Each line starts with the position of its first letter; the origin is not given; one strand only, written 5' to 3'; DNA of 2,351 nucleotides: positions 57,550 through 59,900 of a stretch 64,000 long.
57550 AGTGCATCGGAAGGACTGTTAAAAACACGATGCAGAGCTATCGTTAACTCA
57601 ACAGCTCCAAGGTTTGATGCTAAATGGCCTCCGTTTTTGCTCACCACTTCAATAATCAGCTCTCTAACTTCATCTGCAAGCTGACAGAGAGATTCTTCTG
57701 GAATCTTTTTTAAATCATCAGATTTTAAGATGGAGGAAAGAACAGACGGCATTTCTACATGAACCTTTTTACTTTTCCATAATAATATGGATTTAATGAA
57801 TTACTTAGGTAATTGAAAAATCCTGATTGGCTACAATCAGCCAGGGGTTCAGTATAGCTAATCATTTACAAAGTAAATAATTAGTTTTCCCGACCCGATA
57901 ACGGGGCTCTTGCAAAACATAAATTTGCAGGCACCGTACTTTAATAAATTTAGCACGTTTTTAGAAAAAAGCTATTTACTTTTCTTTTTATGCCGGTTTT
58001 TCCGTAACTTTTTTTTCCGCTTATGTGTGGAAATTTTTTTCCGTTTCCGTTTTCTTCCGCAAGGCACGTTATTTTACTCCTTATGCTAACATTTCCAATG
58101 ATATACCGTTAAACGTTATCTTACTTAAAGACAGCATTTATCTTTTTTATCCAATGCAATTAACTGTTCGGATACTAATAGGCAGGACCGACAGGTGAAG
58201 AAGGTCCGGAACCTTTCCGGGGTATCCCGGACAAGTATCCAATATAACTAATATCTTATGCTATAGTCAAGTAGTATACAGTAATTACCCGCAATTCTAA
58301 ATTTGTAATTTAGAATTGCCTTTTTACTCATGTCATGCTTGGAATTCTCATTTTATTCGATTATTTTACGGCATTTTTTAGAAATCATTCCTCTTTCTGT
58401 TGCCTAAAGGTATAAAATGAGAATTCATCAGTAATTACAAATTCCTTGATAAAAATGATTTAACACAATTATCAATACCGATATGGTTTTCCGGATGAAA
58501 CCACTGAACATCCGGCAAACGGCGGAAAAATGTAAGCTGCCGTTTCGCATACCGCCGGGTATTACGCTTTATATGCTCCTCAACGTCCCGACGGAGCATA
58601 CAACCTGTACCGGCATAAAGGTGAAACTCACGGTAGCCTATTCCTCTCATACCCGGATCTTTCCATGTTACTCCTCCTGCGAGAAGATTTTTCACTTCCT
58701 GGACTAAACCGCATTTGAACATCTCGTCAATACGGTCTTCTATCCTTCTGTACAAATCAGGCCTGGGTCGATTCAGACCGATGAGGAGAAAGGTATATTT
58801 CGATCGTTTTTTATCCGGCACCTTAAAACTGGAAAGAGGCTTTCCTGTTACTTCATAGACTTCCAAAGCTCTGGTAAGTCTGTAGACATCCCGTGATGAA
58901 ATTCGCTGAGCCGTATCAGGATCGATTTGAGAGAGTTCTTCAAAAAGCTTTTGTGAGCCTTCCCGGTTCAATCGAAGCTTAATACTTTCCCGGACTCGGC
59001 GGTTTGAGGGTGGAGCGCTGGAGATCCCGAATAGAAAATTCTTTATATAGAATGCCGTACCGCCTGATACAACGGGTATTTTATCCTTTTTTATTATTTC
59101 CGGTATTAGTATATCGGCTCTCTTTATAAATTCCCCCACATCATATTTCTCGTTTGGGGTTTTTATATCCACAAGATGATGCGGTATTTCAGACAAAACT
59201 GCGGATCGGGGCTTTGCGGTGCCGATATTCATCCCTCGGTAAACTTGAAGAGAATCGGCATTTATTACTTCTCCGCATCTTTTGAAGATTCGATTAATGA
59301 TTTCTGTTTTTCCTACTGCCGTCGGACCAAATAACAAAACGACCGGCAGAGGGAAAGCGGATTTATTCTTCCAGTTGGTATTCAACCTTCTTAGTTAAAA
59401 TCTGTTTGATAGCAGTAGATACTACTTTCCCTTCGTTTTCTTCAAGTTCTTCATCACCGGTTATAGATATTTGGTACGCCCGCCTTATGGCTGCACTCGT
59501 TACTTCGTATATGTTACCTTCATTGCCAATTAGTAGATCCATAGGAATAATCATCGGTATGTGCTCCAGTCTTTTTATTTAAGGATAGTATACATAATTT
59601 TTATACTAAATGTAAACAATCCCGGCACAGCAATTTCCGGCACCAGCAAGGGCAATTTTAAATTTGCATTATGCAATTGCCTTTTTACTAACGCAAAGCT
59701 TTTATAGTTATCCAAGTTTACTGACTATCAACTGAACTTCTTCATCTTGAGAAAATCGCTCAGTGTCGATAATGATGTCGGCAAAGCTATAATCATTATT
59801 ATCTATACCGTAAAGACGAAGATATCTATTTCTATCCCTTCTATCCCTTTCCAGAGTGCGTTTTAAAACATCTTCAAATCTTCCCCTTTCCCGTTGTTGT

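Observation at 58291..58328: Family of related AT-rich palindromic elements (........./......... core) at three intergenic sites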

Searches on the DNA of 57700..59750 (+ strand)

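Call 8: search_rna_families(source=window, start=57700, end=59750, threshold=evalue, max_evalue=10, show_alignments=3)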
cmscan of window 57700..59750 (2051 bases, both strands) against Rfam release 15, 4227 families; matches with E-value up to 10: 6.
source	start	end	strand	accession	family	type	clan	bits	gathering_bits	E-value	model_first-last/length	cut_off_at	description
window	58335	58523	-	RF02792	sRNA162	Gene; antisense;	-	21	78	0.71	1-190/190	no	Archaeal Small RNA 162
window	57860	57977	-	RF01223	snR13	Gene; snRNA; snoRNA; CD-box;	CL00045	17.9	47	7.3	1-124/124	no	Small nucleolar RNA snR13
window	59288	59376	+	RF00814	mir-316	Gene; miRNA;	-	17.7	80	4.2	1-91/91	no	mir-316 microRNA precursor family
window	57988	58040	+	RF00057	RyhB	Gene; sRNA;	-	17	55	6.7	1-67/67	no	RyhB RNA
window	58718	58793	+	RF03147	RAGATH-10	Gene; sRNA;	-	16.8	41.2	7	1-82/82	no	RAGATH-10 RNA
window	58948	59166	+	RF00022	GcvB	Gene;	-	15.2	42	2.2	1-204/204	no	GcvB RNA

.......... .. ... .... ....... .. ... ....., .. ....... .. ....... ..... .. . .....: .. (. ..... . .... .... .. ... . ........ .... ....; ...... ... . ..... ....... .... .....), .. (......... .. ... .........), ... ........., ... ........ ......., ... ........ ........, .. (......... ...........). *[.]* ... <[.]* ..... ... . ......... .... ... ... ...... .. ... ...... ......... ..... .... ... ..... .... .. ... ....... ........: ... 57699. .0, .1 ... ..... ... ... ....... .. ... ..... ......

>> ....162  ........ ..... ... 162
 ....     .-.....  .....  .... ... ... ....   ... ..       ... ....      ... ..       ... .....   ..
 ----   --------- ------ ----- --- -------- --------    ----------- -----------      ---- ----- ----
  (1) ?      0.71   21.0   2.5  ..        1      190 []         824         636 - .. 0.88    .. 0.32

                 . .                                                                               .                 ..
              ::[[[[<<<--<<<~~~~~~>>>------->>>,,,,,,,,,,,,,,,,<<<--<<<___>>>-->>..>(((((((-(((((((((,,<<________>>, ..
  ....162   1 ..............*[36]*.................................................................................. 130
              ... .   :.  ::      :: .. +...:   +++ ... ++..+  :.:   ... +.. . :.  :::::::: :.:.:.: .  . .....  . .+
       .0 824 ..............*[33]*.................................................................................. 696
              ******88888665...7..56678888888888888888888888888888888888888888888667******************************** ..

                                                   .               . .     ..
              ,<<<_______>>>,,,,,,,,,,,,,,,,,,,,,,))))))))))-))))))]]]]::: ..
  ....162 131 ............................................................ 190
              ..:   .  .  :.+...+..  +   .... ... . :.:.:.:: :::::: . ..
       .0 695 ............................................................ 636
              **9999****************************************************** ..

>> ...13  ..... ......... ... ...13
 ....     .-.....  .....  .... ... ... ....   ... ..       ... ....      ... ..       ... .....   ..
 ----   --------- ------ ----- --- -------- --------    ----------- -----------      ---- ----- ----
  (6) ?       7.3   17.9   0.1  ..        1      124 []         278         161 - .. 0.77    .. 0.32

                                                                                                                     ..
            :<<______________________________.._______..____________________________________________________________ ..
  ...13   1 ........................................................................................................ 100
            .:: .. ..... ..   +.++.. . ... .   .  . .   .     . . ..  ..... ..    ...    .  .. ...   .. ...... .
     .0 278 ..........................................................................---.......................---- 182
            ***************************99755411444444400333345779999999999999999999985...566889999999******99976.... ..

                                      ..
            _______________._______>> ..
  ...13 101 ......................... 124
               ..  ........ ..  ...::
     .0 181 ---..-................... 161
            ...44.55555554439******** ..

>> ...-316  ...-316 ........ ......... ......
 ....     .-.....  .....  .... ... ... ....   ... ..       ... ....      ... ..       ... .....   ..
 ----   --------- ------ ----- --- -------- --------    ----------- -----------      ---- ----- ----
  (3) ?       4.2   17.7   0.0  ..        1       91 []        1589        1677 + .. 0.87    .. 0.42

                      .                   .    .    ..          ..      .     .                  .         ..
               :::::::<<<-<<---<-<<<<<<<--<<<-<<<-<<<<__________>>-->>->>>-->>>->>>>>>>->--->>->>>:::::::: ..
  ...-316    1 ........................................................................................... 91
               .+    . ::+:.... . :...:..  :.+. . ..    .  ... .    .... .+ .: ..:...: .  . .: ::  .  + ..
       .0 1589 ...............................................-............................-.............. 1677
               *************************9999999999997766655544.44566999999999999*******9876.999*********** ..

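Call 58: search_dna_similar(query=window:58279-58438:+, collection=plasmids, mode=distant, max_evalue=1, max_rows=10)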
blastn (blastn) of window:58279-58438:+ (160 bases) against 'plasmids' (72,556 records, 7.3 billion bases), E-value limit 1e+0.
No match.

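Call 59: search_dna_similar(query=window:58279-58438:+, collection=phages, mode=distant, max_evalue=1, max_rows=10)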
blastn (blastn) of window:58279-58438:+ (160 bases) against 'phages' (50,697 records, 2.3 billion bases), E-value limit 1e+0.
Records with a match: 22; places in all: 22; records where one place covers at least 80% of the query: 0.
Best place of each record, by identity: 80-90% 20; 60-80% 2.
By first word of the organism name: Klebsiella 18; Sulfolobus 2; Acinetobacter 2.
By host as written in the record: Klebsiella pneumoniae MRSN414780 10; Klebsiella pneumoniae MRSN15882 4; Sulfolobus islandicus 2; - 2; Klebsiella aerogenes 1; Klebsiella pneumoniae CEMTC 1967 1; Klebsiella sp. H122500354 1; Klebsiella sp. 1.
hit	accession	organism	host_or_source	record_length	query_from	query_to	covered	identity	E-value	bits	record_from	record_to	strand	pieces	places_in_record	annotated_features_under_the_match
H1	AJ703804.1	Sulfolobus islandicus rod-shaped virus 1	Sulfolobus islandicus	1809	68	121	34%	79.6%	1e-1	42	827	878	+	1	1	none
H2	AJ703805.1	Sulfolobus islandicus rod-shaped virus 1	Sulfolobus islandicus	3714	68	121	34%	79.6%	1e-1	42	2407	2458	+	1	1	none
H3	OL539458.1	Klebsiella phage vB_KaeM_Nispero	Klebsiella aerogenes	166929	17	48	20%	87.9%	5e-1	39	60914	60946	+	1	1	putative homing nuclease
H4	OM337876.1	Klebsiella phage KP182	Klebsiella pneumoniae CEMTC 1967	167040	17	48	20%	87.9%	5e-1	39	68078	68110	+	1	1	putative Seg-like homing endonuclease, GIY-YIG family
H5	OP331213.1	Klebsiella phage pKp20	Klebsiella sp. H122500354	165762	17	48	20%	87.9%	5e-1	39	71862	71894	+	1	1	homing endonuclease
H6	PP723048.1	Klebsiella phage vB_Kpn529046-KEN25_2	Klebsiella sp.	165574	17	48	20%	87.9%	5e-1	39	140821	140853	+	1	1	homing endonuclease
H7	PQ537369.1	Klebsiella phage 15882-1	Klebsiella pneumoniae MRSN15882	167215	17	48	20%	87.9%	5e-1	39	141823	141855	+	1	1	homing endonuclease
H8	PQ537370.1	Klebsiella phage 15882-3-1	Klebsiella pneumoniae MRSN414780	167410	17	48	20%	87.9%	5e-1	39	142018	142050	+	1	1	homing endonuclease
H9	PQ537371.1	Klebsiella phage 15882-3-2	Klebsiella pneumoniae MRSN414780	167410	17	48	20%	87.9%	5e-1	39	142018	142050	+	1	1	homing endonuclease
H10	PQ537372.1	Klebsiella phage 15882-3-3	Klebsiella pneumoniae MRSN414780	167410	17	48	20%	87.9%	5e-1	39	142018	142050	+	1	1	homing endonuclease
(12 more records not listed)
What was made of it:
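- Tried and rejected: Plasmid and phage BLAST with the 160-nt block gave no match or chance-level hits only (calls 58, 59).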

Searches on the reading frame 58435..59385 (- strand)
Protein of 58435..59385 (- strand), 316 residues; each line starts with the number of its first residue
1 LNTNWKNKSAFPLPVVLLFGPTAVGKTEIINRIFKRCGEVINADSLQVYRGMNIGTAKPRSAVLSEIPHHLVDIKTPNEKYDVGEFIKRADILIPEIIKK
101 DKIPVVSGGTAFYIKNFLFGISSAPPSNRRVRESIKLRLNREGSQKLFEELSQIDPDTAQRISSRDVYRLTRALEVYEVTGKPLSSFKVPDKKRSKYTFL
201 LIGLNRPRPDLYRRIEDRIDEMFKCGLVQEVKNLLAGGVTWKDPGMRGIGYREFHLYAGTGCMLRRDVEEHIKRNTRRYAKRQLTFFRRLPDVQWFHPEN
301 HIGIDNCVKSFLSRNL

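Call 15: find_encoding_contigs(protein=window:58435-59385:-, flank=10000, max_places=6)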
Protein window:58435-59385:- (316 aa): 6 contigs read that carry it; 5 places shown.
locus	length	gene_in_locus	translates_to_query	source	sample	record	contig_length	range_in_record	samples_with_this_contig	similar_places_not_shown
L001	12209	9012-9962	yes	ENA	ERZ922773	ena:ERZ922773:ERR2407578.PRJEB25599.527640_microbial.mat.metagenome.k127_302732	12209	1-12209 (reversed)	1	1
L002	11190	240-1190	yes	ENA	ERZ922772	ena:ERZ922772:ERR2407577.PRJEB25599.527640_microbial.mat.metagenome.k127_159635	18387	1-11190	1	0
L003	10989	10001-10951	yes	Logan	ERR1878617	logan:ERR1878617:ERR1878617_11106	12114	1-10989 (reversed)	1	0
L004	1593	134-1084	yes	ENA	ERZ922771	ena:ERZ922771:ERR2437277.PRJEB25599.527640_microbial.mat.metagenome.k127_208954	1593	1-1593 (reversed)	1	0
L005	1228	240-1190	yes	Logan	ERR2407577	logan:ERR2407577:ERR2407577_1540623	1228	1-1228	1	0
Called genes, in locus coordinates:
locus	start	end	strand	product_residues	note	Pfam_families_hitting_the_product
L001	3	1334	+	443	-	?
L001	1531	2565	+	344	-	PF01547:SBP_bac_1, PF13416:SBP_bac_8, PF13531:SBP_bac_11, PF13343:SBP_bac_6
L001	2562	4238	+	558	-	PF00528:BPD_transp_1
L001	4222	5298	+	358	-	PF00005:ABC_tran, PF02463:SMC_N (faint), PF13304:AAA_21 (faint)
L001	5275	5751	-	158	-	PF06695:Sm_multidrug_ex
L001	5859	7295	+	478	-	PF01225:Mur_ligase, PF08245:Mur_ligase_M, PF02875:Mur_ligase_C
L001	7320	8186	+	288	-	PF03755:YicC-like_N, PF08340:YicC-like_C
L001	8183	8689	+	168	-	PF13189:Cytidylate_kin2, PF13207:AAA_17 (faint), PF13238:AAA_18, PF02224:Cytidylate_kin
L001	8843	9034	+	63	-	PF01192:RNA_pol_Rpb6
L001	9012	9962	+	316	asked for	PF01715:IPPT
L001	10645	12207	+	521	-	?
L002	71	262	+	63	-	PF01192:RNA_pol_Rpb6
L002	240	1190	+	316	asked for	PF01715:IPPT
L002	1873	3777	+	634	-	PF13292:DXP_synthase_N, PF00456:Transketolase_N (faint), PF02779:Transket_pyr, PF02780:Transketolase_C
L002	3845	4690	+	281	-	PF00809:Pterin_bind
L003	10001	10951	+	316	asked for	PF01715:IPPT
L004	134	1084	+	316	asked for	PF01715:IPPT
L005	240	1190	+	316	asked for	PF01715:IPPT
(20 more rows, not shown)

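Call 16: search_protein_families(library=ncbifam, proteins=[window:58435-59385:-], max_evalue=0.01)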
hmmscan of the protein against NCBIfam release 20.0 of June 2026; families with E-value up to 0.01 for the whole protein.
window:58435-59385:- (316 aa): 3 families
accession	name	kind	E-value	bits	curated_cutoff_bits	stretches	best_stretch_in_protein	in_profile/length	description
TIGR00174.1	miaA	equivalog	2.2e-84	283.1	148.65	1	15-300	1-287/288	tRNA (adenosine(37)-N6)-dimethylallyltransferase MiaA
NF008750.0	PRK11784.1-2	equivalog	0.0024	17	241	1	11-56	137-182/346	tRNA 2-selenouridine(34) synthase MnmH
TIGR03167.1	tRNA_sel_U_synt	equivalog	0.0056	16.1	219.75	1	10-57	124-171/311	tRNA 2-selenouridine(34) synthase MnmH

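Call 21: find_homologous_proteins(query=window:58435-59385:-, max_evalue=1e-40)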
Query window:58435-59385:- (316 aa): 5367 proteins with E <= 1e-40 among 8000 candidates; the best 120 are listed.
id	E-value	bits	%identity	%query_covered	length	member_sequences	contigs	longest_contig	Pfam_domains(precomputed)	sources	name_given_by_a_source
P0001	2.1e-210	715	99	100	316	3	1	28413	PF01715.24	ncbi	-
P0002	1.7e-119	417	59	93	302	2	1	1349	PF01715.24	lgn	-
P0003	9.2e-116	405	59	94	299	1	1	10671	PF01715.24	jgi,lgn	jgi:tRNA dimethylallyltransferase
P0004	2.5e-105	370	53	100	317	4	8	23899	PF01715.24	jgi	jgi:tRNA dimethylallyltransferase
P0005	5.4e-105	369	55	95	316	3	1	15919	PF01715.24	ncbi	-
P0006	1.1e-103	365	53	99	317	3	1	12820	PF01715.24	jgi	jgi:tRNA dimethylallyltransferase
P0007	2.6e-102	360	54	96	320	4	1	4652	PF01715.24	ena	-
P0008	9.4e-102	359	52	96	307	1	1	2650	PF01715.24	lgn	-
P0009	5.0e-101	356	53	95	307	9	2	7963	PF01715.24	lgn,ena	-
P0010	2.7e-100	354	52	94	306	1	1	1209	PF01715.24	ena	-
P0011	3.8e-100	353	53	95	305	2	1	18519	PF01715.24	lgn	-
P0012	4.4e-100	353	54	93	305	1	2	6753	PF01715.24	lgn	-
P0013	5.6e-100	353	53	96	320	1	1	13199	PF01715.24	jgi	jgi:tRNA dimethylallyltransferase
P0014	1.1e-99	352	51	97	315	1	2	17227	PF01715.24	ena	-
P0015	2.5e-99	351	52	97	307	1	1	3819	PF01715.24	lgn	-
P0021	9.6e-98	345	54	96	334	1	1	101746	PF01715.24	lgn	-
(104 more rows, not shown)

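Call 22: find_encoding_contigs(protein=P0001, flank=10000, max_places=4)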
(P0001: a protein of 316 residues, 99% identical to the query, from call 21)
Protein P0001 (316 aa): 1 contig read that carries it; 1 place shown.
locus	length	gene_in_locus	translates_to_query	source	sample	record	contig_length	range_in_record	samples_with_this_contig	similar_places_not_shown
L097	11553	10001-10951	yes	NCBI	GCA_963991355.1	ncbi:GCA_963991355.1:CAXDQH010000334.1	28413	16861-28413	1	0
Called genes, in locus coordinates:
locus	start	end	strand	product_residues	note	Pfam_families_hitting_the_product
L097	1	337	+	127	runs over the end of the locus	PF01713:Smr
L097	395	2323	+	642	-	PF00501:AMP-binding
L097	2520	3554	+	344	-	PF01547:SBP_bac_1, PF13416:SBP_bac_8, PF13531:SBP_bac_11, PF13343:SBP_bac_6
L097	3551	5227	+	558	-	PF00528:BPD_transp_1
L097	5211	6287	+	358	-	PF00005:ABC_tran, PF02463:SMC_N (faint), PF13304:AAA_21 (faint)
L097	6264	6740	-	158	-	PF06695:Sm_multidrug_ex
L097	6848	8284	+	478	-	PF01225:Mur_ligase, PF08245:Mur_ligase_M, PF02875:Mur_ligase_C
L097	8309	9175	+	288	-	PF03755:YicC-like_N, PF08340:YicC-like_C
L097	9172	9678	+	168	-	PF13189:Cytidylate_kin2, PF13207:AAA_17 (faint), PF13238:AAA_18, PF02224:Cytidylate_kin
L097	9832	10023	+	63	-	PF01192:RNA_pol_Rpb6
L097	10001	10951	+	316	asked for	PF01715:IPPT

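Call 23: find_encoding_contigs(protein=P0003, flank=10000, max_places=3)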
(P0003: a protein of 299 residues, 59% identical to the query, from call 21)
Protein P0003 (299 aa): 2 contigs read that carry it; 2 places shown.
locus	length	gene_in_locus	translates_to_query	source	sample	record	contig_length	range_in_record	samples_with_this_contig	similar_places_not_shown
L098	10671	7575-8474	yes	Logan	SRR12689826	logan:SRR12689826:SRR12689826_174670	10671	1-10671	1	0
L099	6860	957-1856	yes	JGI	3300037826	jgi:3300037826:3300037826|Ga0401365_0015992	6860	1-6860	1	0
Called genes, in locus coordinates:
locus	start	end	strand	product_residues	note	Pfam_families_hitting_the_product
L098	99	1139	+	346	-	PF01547:SBP_bac_1, PF13416:SBP_bac_8, PF13531:SBP_bac_11, PF13343:SBP_bac_6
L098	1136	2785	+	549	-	PF00528:BPD_transp_1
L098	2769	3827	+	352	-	PF00005:ABC_tran, PF13304:AAA_21 (weak), PF08402:TOBE_2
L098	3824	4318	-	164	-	PF06695:Sm_multidrug_ex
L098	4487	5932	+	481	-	PF01225:Mur_ligase, PF08245:Mur_ligase_M, PF02875:Mur_ligase_C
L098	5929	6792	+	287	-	PF03755:YicC-like_N, PF08340:YicC-like_C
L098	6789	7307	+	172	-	PF13189:Cytidylate_kin2, PF13238:AAA_18, PF02224:Cytidylate_kin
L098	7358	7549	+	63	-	PF01192:RNA_pol_Rpb6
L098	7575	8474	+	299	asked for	PF01715:IPPT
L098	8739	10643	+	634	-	PF13292:DXP_synthase_N, PF00456:Transketolase_N (faint), PF02779:Transket_pyr, PF02780:Transketolase_C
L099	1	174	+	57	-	?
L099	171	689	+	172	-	PF13189:Cytidylate_kin2, PF13238:AAA_18, PF02224:Cytidylate_kin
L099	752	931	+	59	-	PF01192:RNA_pol_Rpb6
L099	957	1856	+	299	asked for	PF01715:IPPT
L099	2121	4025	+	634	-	PF13292:DXP_synthase_N, PF00456:Transketolase_N (faint), PF02779:Transket_pyr, PF02780:Transketolase_C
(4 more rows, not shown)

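Call 40: find_encoding_contigs(protein=P0005, flank=4000, max_places=1)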
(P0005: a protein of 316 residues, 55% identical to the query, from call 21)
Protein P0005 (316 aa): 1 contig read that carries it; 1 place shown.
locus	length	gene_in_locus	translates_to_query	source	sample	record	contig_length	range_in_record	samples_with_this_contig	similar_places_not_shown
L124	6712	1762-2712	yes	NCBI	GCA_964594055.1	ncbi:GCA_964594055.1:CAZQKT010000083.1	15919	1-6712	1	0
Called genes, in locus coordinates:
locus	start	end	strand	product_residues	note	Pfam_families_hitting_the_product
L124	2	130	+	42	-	?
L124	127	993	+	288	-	PF03755:YicC-like_N, PF08340:YicC-like_C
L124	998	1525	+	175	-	PF13189:Cytidylate_kin2, PF13238:AAA_18, PF02224:Cytidylate_kin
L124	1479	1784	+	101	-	PF01192:RNA_pol_Rpb6 (weak)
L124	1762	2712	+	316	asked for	PF01715:IPPT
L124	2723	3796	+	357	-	PF04773:FecR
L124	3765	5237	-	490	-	-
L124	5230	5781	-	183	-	PF01871:AMMECR1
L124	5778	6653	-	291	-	PF01875:Memo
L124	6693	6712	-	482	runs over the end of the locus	PF05833:NFACT_N, PF05670:NFACT-R_1, PF18297:NFACT-R_2 (weak)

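Call 41: find_encoding_contigs(protein=P0004, flank=4000, max_places=1)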
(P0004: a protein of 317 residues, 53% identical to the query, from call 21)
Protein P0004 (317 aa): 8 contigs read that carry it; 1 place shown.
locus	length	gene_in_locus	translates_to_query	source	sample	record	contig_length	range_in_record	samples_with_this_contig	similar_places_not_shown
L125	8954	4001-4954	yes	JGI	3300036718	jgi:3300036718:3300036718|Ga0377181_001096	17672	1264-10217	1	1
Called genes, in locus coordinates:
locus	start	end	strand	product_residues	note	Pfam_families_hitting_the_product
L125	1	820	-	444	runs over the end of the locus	PF00483:NTP_transferase, PF12804:NTP_transf_3 (weak), PF25247:LbH_GLGC, PF24894:Hexapep_GlmU (weak)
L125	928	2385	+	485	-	PF01225:Mur_ligase, PF08245:Mur_ligase_M, PF02875:Mur_ligase_C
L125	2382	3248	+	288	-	PF03755:YicC-like_N, PF08340:YicC-like_C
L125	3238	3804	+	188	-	PF13189:Cytidylate_kin2, PF13238:AAA_18, PF02224:Cytidylate_kin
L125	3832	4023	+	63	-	PF01192:RNA_pol_Rpb6 (weak)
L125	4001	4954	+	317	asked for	PF01715:IPPT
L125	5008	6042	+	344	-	PF04773:FecR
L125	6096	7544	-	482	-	-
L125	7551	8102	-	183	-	PF01871:AMMECR1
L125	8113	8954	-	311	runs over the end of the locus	PF01875:Memo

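Call 42: find_encoding_contigs(protein=P0021, flank=4000, max_places=1)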
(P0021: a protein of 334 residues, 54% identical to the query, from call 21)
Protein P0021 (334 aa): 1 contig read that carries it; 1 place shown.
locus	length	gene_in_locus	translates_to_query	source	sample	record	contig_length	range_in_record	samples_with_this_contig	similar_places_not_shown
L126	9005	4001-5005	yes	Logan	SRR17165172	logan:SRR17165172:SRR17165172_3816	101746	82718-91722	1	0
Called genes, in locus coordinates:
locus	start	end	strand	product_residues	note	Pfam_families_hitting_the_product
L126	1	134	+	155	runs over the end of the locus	PF00364:Biotin_lipoyl, PF25919:BSH_CusB (faint), PF25973:BSH_CzcB (faint), PF25984:BSH_YknX (faint)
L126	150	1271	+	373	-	PF03977:OAD_beta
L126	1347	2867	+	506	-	PF00015:MCPsignal, PF00497:SBP_bac_3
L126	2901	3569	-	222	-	PF01476:LysM, PF01551:Peptidase_M23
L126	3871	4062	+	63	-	-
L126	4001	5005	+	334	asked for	PF01715:IPPT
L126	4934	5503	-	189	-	PF01871:AMMECR1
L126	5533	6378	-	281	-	PF01875:Memo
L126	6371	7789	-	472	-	PF05833:NFACT_N, PF05670:NFACT-R_1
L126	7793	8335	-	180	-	PF01661:Macro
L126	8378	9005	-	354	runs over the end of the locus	PF00155:Aminotran_1_2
